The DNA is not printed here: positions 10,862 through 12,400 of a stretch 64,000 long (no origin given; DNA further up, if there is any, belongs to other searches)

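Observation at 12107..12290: Candidate omega-RNA scaffold in the tnpB 3' end, including a UUCG-capped hairpin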

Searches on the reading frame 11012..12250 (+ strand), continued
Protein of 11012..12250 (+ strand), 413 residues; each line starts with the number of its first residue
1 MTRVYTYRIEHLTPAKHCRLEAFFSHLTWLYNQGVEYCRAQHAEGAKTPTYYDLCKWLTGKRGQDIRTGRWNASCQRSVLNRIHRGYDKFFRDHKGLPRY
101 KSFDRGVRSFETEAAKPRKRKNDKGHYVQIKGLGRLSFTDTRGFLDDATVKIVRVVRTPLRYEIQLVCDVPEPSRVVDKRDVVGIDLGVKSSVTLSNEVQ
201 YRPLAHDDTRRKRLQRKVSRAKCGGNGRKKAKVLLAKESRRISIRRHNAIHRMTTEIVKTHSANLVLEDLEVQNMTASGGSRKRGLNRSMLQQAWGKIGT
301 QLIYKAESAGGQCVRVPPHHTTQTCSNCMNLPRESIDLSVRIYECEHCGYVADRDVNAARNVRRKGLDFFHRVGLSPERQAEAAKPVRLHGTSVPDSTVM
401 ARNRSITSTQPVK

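Call 21: find_encoding_contigs(protein=P0019, flank=3000, max_places=3)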
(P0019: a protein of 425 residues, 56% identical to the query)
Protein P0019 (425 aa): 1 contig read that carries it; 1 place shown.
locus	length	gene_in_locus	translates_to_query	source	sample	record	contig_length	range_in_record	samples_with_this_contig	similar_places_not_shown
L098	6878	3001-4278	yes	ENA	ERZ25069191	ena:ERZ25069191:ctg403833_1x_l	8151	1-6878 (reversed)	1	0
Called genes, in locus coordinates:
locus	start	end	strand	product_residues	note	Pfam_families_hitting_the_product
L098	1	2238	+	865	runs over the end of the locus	PF08471:Ribonuc_red_2_N, PF02867:Ribonuc_red_lgC, PF12637:TSCPD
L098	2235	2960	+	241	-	PF08238:Sel1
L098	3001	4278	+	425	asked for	PF01385:OrfB_IS605, PF07282:Cas12f1-like_TNB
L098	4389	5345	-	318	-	PF00437:T2SSE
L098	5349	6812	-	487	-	-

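Call 22: find_encoding_contigs(protein=P0022, flank=3000, max_places=6)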
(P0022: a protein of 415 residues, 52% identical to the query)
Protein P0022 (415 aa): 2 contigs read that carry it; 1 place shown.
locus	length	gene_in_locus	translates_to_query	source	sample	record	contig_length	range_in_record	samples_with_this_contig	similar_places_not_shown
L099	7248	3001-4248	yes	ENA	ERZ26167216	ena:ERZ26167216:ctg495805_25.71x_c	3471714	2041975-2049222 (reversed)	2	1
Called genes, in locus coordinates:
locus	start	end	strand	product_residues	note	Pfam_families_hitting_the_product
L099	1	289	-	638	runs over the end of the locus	PF21760:SecD_1st, PF22599:SecDF_P1_head, PF02355:SecD_SecF_C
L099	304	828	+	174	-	-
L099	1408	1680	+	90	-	PF14452:Multi_ubiq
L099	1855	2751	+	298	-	PF12760:Zn_ribbon_IS1595, PF12762:DDE_Tnp_IS1595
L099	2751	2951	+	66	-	-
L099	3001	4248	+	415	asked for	PF01385:OrfB_IS605, PF07282:Cas12f1-like_TNB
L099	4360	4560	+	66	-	PF20590:DUF6791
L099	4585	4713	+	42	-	-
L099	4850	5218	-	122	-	PF08388:GIIM (weak)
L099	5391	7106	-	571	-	PF01609:DDE_Tnp_1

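Call 31: search_protein_families(library=pfam, proteins=[L099:1855-2748:+, L099:2751-2948:+, P0110], max_evalue=0.01)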
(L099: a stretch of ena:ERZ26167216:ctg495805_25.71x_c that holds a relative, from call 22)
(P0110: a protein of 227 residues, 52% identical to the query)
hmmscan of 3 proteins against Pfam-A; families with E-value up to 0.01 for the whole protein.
L099:1855-2748:+ (298 aa): 2 families
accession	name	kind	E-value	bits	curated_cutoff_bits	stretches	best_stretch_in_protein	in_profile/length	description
PF12762.13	DDE_Tnp_IS1595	-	1.7e-37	129.2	27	1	124-264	3-149/153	ISXO2-like transposase domain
PF12760.12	Zn_ribbon_IS1595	-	7.7e-10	39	25.4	1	9-54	1-45/46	Transposase zinc-ribbon domain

L099:2751-2948:+ (66 aa): 0 families

P0110 (227 aa): 2 families
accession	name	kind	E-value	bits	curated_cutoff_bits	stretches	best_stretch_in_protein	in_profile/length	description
PF07282.18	Cas12f1-like_TNB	-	6.3e-19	68.3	26.3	1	57-123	2-60/60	Cas12f1-like, TNB domain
PF12762.13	DDE_Tnp_IS1595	-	2.6e-06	28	27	1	129-162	120-153/153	ISXO2-like transposase domain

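Call 35: search_dna_similar(query=window:11012-12250:+, collection=plasmids, mode=protein, max_evalue=1e-30, max_rows=30)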
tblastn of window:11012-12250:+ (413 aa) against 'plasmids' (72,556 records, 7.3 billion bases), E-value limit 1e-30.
Records with a match: 148; places in all: 161; records where one place covers at least 80% of the query: 148.
Best place of each record, by identity: <60% 148.
By first word of the organism name: Escherichia 85; Salmonella 26; Klebsiella 10; Pseudomonas 5; Raoultella 4; Acidovorax 2; Xenorhabdus 2; Methylophaga 2; Enterobacter 1; Pantoea 1; and 10 more.
By predicted mobility (MOB-suite, as given by PLSDB): non-mobilizable 65; conjugative 65; mobilizable 18.
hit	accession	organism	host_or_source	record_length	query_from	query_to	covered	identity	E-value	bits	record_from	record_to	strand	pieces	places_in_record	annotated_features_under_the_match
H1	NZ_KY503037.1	Pseudomonas fluorescens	-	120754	3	377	91%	30.5%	4e-31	133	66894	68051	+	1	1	RNA-guided endonuclease TnpB family protein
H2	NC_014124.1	Pseudomonas putida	-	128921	3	377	91%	30.5%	4e-31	133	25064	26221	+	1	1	RNA-guided endonuclease TnpB family protein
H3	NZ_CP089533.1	Pseudomonas veronii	single cell,former landfill site for ...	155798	3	377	91%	30.5%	4e-31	133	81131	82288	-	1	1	RNA-guided endonuclease TnpB family protein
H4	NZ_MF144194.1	Pseudomonas aeruginosa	-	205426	3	377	91%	30.5%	4e-31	133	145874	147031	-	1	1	RNA-guided endonuclease TnpB family protein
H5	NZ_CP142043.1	Pseudomonas veronii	cell culture,ground water from aniline ...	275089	3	377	91%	30.5%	4e-31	133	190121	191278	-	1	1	RNA-guided endonuclease TnpB family protein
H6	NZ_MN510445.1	Escherichia coli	-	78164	1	399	97%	28.5%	3e-34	142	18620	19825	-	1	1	insQ: RNA-guided endonuclease TnpB family protein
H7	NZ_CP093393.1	Salmonella enterica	Homo sapiens,feces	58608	1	399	97%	28.5%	2e-32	137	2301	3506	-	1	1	RNA-guided endonuclease TnpB family protein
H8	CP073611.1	Escherichia coli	Homo sapiens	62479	1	399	97%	28.3%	4e-31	133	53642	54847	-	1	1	transposase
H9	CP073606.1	Escherichia coli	Homo sapiens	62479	1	399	97%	28.3%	4e-31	133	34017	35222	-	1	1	transposase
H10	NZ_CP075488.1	Escherichia coli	pig,genome,pig farm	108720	1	399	97%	28.3%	3e-32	136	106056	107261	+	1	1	RNA-guided endonuclease TnpB family protein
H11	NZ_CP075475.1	Escherichia coli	pig,genome,pig farm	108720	1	399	97%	28.3%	3e-32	136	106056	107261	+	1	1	RNA-guided endonuclease TnpB family protein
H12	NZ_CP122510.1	Escherichia coli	pig,Microbial culture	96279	1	399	97%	28.3%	1e-31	134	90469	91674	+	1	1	none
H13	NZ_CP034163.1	Escherichia albertii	urine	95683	1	399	97%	28.2%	3e-31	133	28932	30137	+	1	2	RNA-guided endonuclease TnpB family protein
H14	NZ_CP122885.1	Escherichia coli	Sus scrofa,feces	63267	1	399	97%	28.0%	4e-33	139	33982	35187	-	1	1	transposase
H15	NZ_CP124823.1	Escherichia coli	Homo sapiens,Human gut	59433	1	399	97%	28.0%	1e-32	137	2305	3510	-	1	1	RNA-guided endonuclease TnpB family protein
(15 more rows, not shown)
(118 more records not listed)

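Call 36: search_dna_similar(query=window:11012-12250:+, collection=phages, mode=protein, max_evalue=1e-30, max_rows=30)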
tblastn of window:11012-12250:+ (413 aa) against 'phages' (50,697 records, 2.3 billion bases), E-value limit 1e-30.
Records with a match: 4; places in all: 4; records where one place covers at least 80% of the query: 4.
Best place of each record, by identity: <60% 4.
By first word of the organism name: Escherichia 2; uncultured 1; Morganella 1.
By host as written in the record: Escherichia coli 2; - 1; Morganella morganii IME1369 1.
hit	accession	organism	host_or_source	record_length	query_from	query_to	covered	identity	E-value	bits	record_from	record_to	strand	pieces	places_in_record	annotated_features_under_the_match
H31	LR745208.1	uncultured phage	metagenomic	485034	7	370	88%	32.8%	2e-31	133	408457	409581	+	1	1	record has no annotation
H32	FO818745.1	Escherichia phage RCS47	Escherichia coli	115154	23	399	91%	28.6%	4e-31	132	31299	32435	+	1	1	insQ: transposase IS605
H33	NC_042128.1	Escherichia phage RCS47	Escherichia coli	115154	23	399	91%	28.6%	4e-31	132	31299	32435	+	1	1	insQ: transposase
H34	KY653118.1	Morganella phage IME1369_01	Morganella morganii IME1369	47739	23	366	83%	29.4%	8e-32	134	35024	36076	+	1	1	putative virulence protein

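Call 37: find_related_loci(query=window:11012-12250:+, collection=viral_contigs, flank=3000)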
Query window:11012-12250:+ (413 aa) in viral_contigs; peptide patterns used: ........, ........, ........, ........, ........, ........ (x = any residue, [..] = any of these).
29 stretches matched a pattern; 1 encode a relative of the query (tblastn E <= 1e-3); 1 distinct loci.
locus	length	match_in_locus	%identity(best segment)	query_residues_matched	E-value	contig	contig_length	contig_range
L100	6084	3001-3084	50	342-369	8e-6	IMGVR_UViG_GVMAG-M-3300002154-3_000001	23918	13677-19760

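Call 38: find_related_loci(query=P0005, collection=viral_contigs, flank=3000)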
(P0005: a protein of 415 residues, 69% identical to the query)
Query P0005 (415 aa) in viral_contigs; peptide patterns used: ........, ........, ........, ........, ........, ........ (x = any residue, [..] = any of these).
7 stretches matched a pattern; 4 encode a relative of the query (tblastn E <= 1e-3); 4 distinct loci.
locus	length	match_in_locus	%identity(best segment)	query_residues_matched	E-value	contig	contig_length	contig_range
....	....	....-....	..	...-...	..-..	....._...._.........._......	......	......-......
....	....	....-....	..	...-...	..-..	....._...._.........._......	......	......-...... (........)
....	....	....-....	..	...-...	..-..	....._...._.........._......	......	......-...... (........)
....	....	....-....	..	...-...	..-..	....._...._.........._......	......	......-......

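Call 39: find_related_loci(query=P0022, collection=viral_contigs, flank=3000)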
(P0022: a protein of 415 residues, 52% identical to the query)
Query P0022 (415 aa) in viral_contigs; peptide patterns used: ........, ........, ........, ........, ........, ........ (x = any residue, [..] = any of these).
23 stretches matched a pattern, but none encodes a relative of the query by tblastn (E <= 1e-3).

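Call 41: find_encoding_contigs(protein=P0024, flank=4000, max_places=4)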
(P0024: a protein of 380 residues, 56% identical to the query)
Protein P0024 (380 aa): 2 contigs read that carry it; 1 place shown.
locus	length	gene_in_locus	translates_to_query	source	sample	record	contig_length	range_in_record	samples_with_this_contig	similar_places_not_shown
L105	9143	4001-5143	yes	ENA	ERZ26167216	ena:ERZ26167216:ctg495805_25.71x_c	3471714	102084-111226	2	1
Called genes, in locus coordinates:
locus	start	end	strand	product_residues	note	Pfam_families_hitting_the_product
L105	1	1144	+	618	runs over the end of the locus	PF01336:tRNA_anti-codon, PF00152:tRNA-synt_2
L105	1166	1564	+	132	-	PF00719:Pyrophosphatase (faint)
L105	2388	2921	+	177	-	-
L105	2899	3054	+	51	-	-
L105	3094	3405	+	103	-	PF12762:DDE_Tnp_IS1595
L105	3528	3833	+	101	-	PF13191:AAA_16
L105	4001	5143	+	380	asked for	PF01385:OrfB_IS605, PF07282:Cas12f1-like_TNB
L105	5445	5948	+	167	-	-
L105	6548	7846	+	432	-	PF00144:Beta-lactamase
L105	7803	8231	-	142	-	PF10861:DUF2784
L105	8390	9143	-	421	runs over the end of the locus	PF00285:Citrate_synt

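Call 42: find_encoding_contigs(protein=P0025, flank=4000, max_places=4)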
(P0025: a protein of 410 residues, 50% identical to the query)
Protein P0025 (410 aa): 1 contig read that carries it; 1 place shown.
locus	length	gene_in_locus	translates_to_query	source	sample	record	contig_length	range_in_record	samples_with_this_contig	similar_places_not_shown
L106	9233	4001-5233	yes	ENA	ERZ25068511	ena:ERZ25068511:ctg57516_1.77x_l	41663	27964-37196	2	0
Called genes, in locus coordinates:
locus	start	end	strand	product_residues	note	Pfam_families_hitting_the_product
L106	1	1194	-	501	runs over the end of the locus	PF13145:Rotamase_2, PF13616:Rotamase_3, PF00639:Rotamase, PF13145:Rotamase_2 (weak)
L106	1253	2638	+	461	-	PF00884:Sulfatase, PF16347:SGSH_C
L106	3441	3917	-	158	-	-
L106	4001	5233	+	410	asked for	PF01385:OrfB_IS605, PF07282:Cas12f1-like_TNB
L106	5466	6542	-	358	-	PF04551:GcpE, PF26540:GcpE_C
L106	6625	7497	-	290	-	PF01694:Rhomboid, PF20216:DUF6576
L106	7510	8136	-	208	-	PF08551:DUF1751 (weak), PF01694:Rhomboid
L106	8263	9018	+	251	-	PF12850:Metallophos_2 (faint)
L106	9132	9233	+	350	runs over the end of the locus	PF00912:Transgly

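Call 59: search_protein_families(library=ncbifam, proteins=[L099:1855-2748:+, window:11012-12250:+], max_evalue=0.001)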
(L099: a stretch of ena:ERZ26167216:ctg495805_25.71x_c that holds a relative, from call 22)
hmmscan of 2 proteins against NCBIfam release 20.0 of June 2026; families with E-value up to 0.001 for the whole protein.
L099:1855-2748:+ (298 aa): 4 families
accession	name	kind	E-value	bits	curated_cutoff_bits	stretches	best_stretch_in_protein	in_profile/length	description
NF033547.1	transpos_IS1595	equivalog_domain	5.7e-52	176.7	75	1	66-270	1-215/215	IS1595 family transposase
NF033558.1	transpos_IS1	equivalog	9.1e-06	25.7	100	0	162-240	119-189/199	IS1 family transposase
NF000242.2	macrolide_MphB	exception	0.0001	21.7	615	1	185-248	72-135/299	Mph(B) family macrolide 2'-phosphotransferase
NF038056.1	macrolide_MphM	exception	0.00023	20.8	610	1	170-255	53-137/298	macrolide 2'-phosphotransferase MphM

window:11012-12250:+ (413 aa): 6 families
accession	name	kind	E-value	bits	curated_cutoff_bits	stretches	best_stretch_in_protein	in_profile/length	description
NF040570.1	guided_TnpB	subfamily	8.4e-61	206.4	100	1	5-365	1-389/389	RNA-guided endonuclease TnpB family protein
NF038281.1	IS200_TnpB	exception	1.7e-49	168.9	425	1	5-367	4-360/360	IS200/IS605 family element RNA-guided endonuclease TnpB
NF038280.1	IS607_TnpB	exception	2e-31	109.4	350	1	148-374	168-400/431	IS607 family element RNA-guided endonuclease TnpB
NF038192.1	V_cas_c2c8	exception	1.3e-26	93.7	350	1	76-331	155-453/457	type V CRISPR-associated protein C2c8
NF049972.1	CRISPR_Cas12f2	exception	2.5e-19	69.4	450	1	160-369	311-522/524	type V CRISPR-associated effector Cas12f2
TIGR01766.2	TIGR01766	domain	2.9e-08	34.1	32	1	246-321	5-81/82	IS200/IS605 family accessory protein TnpB-related protein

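Call 77: find_encoding_contigs(protein=P0020, flank=4000, max_places=4)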
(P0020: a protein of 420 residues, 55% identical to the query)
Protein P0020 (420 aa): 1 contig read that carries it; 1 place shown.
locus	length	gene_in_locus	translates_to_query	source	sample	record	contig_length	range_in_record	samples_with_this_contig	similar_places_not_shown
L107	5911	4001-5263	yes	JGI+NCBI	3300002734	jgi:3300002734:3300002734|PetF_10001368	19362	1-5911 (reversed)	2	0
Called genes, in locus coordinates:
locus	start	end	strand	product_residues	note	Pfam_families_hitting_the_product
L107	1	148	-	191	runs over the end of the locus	PF14352:DUF4402 (faint)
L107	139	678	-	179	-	PF14352:DUF4402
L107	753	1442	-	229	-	-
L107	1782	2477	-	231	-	-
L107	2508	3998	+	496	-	PF12802:MarR_2 (faint), PF13545:HTH_Crp_2 (faint), PF13730:HTH_36 (weak), PF00392:GntR (faint), PF13551:HTH_29 (faint), PF13730:HTH_36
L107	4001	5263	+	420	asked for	PF01385:OrfB_IS605, PF07282:Cas12f1-like_TNB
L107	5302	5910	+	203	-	?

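Call 79: search_protein_families(library=pfam, proteins=[L107:2508-3995:+, L107:5302-5910:+], max_evalue=0.01)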
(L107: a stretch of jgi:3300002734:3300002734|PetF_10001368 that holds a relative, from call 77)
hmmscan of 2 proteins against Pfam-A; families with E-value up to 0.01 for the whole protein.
L107:2508-3995:+ (496 aa): 12 families
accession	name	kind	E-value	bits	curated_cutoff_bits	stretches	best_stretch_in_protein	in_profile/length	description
PF13730.12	HTH_36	-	3.1e-17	62.6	25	2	152-188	19-55/55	Helix-turn-helix domain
PF13545.12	HTH_Crp_2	-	4.3e-08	33.4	27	1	160-193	24-57/70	Crp-like helix-turn-helix domain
PF13551.12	HTH_29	-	5.6e-08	33.2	28.1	1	158-196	12-49/64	Winged helix-turn helix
PF00392.27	GntR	-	9.6e-08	32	27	1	156-194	22-60/64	Bacterial regulatory proteins, gntR family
PF12802.13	MarR_2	-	1.8e-07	31.7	27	0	27-58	22-53/61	MarR family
PF21984.2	DnaD_N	-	8.6e-05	23.1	27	0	153-193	30-70/101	DnaD N-terminal domain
PF01978.25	TrmB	-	0.00021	21.5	25.6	0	27-63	24-60/68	Sugar-specific transcriptional regulator TrmB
PF01726.22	LexA_DNA_bind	-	0.00036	20.7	23.7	0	26-64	26-65/65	LexA DNA binding domain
PF12840.13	HTH_20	-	0.0033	17.8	27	0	160-190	20-50/51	Helix-turn-helix domain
PF03428.19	RP-C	-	0.0056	16.9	24.4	0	158-193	71-106/175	Replication protein C N-terminal domain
PF13412.12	HTH_24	-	0.0083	16.1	21.9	0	163-188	22-47/48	Winged helix-turn-helix DNA-binding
PF08100.18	Dimerisation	-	0.0098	16.1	25.6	0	160-201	42-82/93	O-methyltransferase dimerisation domain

L107:5302-5910:+ (203 aa): 0 families

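Call 84: search_solved_structures(query=window:11012-12250:+, max_evalue=0.001)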
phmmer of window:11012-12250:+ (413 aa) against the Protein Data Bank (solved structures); distinct sequences matched with E-value up to 0.001: 23.
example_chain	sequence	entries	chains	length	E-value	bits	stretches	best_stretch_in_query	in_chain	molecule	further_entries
9yyg_A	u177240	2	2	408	1.2e-28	103.3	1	23-367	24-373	AI-designed RNA-guided nuclease | AI-generated RNA-guided nuclease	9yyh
8bf8_A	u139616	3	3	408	9.3e-25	90.5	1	30-367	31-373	RNA-guided DNA endonuclease TnpB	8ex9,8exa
8h1j_A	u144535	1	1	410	9.4e-25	90.5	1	30-367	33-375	RNA-guided DNA endonuclease TnpB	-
9j09_A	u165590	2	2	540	6e-21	78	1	209-381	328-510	Transposase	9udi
8iaz_A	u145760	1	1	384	3.3e-15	59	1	30-363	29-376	Transposase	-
8j12_A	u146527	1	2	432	4.6e-15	58.6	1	162-368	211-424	Transposase IS605 OrfB C-terminal domain-containing protein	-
8j1j_A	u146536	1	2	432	7.2e-15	57.9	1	164-368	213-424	Transposase IS605 OrfB C-terminal domain-containing protein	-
9b0l_P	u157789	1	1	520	2.8e-14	56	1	176-370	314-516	TnpB-like protein L79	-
8j3r_A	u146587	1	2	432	4.6e-14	55.3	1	173-368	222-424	Transposase IS605 OrfB C-terminal domain-containing protein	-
7wju_A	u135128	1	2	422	5.5e-14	55.1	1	163-368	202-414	OrfB_Zn_ribbon domain-containing protein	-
8dzj_A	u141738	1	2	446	6.4e-14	54.8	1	163-368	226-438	OrfB_Zn_ribbon domain-containing protein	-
8hr5_A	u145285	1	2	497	1e-13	54.2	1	181-364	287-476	Transposase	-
9jfq_A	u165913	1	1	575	1e-09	41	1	236-364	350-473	LaTranC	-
9jfo_A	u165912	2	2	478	1.2e-09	40.7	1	236-363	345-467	LaTranC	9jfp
9nzp_A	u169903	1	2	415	7.4e-09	38.1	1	170-365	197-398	IS200/IS605 family element transposase accessory protein TnpB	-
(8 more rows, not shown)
